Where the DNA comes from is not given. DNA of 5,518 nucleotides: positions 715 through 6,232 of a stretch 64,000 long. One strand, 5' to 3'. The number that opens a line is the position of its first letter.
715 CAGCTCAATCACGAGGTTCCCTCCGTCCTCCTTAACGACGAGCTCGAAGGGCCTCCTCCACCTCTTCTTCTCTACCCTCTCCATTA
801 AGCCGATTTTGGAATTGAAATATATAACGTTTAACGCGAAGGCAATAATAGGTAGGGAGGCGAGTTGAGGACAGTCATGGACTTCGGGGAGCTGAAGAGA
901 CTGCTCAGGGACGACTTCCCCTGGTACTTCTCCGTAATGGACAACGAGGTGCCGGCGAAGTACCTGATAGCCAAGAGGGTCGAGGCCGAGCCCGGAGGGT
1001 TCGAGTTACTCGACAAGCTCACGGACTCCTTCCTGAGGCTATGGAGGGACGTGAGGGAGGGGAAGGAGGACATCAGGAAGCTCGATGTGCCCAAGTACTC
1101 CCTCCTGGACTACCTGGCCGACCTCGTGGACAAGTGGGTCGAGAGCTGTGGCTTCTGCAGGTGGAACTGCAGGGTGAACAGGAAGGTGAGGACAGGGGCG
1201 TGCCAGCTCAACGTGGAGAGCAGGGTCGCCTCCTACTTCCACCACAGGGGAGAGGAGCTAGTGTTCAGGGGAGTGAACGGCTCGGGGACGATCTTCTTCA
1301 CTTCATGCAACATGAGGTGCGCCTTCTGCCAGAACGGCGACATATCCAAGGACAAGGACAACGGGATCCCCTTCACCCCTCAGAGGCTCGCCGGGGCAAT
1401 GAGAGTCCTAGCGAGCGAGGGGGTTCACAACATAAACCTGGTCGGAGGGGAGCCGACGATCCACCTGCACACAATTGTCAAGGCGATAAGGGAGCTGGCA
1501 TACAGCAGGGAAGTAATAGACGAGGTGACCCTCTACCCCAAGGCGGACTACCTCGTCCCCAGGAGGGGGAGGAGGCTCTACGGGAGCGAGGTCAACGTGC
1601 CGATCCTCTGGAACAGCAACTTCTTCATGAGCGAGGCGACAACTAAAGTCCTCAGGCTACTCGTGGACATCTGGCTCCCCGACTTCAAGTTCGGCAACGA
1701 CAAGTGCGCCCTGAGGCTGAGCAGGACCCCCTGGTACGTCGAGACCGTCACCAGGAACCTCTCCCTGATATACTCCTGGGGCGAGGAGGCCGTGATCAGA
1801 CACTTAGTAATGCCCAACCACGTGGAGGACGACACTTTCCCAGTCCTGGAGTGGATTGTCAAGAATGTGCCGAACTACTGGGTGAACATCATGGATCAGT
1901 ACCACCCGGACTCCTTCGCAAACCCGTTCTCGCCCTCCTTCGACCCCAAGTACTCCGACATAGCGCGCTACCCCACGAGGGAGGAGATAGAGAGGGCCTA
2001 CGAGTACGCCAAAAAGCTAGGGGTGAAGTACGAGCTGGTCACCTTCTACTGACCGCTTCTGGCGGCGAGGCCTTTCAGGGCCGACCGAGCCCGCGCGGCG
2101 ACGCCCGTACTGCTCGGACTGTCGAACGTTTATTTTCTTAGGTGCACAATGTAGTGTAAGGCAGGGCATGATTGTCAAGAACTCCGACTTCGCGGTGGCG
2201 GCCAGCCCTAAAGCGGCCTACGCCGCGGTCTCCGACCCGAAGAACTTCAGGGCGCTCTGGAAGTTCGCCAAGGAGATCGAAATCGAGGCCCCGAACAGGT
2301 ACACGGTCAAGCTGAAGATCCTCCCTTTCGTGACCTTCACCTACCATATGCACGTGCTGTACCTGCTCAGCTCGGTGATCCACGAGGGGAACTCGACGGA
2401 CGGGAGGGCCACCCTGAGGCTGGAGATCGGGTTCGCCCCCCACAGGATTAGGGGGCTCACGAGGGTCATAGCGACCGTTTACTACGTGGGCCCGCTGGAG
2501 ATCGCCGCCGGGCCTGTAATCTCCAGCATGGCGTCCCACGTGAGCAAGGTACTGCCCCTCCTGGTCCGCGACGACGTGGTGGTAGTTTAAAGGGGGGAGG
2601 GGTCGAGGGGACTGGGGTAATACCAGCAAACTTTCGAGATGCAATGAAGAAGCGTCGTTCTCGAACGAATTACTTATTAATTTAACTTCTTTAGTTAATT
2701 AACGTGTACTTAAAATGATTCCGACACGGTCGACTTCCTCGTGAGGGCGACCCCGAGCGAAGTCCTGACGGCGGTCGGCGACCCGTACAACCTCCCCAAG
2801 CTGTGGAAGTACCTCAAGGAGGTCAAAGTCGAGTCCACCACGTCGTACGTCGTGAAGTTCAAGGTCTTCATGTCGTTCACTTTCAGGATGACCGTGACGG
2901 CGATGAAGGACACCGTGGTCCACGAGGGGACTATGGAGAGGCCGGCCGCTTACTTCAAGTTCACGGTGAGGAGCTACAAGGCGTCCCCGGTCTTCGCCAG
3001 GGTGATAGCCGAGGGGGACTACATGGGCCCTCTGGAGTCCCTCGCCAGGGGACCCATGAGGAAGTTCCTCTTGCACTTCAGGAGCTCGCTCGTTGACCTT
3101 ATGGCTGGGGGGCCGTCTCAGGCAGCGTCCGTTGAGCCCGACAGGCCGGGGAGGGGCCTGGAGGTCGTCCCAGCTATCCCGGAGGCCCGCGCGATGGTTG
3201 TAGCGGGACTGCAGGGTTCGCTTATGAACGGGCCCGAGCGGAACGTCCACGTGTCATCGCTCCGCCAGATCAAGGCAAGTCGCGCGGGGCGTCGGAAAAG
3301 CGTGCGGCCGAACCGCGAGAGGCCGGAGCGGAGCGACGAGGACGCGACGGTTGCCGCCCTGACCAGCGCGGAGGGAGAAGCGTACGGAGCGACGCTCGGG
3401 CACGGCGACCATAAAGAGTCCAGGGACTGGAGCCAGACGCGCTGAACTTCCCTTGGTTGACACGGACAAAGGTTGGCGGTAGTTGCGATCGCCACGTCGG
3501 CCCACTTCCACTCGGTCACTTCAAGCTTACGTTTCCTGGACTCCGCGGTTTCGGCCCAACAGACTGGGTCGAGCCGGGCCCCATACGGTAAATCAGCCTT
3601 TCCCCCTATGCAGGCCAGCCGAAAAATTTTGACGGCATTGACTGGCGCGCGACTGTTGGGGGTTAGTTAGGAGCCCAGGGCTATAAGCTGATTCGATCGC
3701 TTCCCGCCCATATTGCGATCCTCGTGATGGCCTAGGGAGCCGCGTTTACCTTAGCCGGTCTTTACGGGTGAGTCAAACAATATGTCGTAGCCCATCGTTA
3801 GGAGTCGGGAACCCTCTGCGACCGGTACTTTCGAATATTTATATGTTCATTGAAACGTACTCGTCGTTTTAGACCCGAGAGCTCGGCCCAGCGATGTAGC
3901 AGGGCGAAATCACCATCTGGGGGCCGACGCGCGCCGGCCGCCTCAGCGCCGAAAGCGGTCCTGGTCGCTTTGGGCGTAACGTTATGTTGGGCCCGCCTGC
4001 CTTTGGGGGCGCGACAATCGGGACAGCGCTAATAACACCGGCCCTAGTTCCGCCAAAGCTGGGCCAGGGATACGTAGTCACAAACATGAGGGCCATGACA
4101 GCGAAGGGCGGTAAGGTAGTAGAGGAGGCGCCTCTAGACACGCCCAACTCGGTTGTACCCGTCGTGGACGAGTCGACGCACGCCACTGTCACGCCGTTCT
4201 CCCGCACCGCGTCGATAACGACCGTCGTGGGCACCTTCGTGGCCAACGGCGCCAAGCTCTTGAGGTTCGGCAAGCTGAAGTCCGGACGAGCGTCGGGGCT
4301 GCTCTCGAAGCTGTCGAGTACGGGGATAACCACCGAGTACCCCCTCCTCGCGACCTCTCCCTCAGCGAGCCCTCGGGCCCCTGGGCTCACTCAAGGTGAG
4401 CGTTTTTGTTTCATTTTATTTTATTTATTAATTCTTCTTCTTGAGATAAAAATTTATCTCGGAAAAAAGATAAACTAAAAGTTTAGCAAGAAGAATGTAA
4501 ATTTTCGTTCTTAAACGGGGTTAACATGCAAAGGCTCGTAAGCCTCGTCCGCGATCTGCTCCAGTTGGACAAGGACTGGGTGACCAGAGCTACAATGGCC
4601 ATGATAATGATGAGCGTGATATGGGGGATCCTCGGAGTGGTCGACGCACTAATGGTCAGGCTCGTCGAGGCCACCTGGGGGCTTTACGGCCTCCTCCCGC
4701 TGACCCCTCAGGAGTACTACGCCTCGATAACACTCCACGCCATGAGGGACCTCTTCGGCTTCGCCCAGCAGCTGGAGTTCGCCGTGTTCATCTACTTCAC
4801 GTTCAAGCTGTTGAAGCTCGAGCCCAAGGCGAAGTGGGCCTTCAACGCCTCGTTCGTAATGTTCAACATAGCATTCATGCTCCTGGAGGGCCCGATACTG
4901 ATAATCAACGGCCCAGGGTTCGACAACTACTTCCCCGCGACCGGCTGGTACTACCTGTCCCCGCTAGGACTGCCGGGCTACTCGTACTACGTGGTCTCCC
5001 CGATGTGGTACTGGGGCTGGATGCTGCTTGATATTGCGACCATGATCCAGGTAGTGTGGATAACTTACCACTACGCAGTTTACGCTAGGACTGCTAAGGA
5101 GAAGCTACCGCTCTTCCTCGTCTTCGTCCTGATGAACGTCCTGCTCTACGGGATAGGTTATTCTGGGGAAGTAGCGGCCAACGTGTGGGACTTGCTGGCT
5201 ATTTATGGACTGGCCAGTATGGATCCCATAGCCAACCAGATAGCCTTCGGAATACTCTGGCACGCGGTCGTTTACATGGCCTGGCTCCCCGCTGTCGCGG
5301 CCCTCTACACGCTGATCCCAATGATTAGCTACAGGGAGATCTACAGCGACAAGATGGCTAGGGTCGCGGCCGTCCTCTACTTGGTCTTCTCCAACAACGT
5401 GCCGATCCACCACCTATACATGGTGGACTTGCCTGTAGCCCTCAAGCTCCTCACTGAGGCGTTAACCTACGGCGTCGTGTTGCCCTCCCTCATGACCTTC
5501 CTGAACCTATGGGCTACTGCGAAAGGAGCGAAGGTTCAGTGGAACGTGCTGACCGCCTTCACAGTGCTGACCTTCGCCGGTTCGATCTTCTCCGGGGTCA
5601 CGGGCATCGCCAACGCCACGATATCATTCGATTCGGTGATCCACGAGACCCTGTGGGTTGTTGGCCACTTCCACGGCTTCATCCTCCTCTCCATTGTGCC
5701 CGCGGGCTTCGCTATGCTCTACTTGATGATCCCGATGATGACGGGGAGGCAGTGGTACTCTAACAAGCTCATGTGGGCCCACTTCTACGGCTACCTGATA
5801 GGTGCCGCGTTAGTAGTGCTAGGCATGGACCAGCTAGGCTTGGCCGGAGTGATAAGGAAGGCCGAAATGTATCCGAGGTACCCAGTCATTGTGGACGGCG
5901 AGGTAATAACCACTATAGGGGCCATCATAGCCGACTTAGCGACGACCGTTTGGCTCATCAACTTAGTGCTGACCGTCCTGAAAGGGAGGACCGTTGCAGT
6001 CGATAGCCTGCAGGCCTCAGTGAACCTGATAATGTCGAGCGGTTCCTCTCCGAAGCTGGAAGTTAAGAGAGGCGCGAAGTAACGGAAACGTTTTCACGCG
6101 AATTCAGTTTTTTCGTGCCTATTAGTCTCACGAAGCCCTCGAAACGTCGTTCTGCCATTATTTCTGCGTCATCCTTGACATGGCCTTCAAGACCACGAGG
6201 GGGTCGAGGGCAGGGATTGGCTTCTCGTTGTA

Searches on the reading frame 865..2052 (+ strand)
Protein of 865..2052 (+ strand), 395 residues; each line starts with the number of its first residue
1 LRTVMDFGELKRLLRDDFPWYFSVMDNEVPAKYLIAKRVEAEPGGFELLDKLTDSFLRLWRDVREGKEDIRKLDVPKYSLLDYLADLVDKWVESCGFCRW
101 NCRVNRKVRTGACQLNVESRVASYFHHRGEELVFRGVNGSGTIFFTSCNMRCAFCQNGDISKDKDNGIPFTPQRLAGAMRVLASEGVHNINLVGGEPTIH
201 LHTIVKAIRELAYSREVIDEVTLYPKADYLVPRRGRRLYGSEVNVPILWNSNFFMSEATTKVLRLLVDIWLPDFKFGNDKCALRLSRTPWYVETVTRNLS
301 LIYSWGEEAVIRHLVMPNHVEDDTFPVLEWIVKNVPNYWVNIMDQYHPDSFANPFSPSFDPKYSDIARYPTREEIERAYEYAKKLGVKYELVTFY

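Call 23: search_protein_families(library=pfam, proteins=[window:865-2052:+], max_evalue=0.001)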
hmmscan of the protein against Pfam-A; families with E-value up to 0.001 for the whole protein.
window:865-2052:+ (395 aa): 2 families
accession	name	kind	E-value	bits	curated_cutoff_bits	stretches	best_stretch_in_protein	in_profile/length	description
PF04055.27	Radical_SAM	-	9.2e-14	52.4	29.5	1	143-323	2-158/166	Radical SAM superfamily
PF13353.11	Fer4_12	-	1.4e-08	35.6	22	1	138-211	2-77/137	4Fe-4S single cluster domain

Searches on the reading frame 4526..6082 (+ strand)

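Call 23: search_protein_families(library=pfam, proteins=[window:4526-6082:+], max_evalue=0.001)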
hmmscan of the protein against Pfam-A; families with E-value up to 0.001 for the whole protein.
window:4526-6082:+ (518 aa): 1 family
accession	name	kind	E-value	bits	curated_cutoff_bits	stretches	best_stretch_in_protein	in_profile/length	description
PF00115.25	COX1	-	4.5e-71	240.4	34.8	1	22-468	2-436/436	Cytochrome C and Quinol oxidase polypeptide I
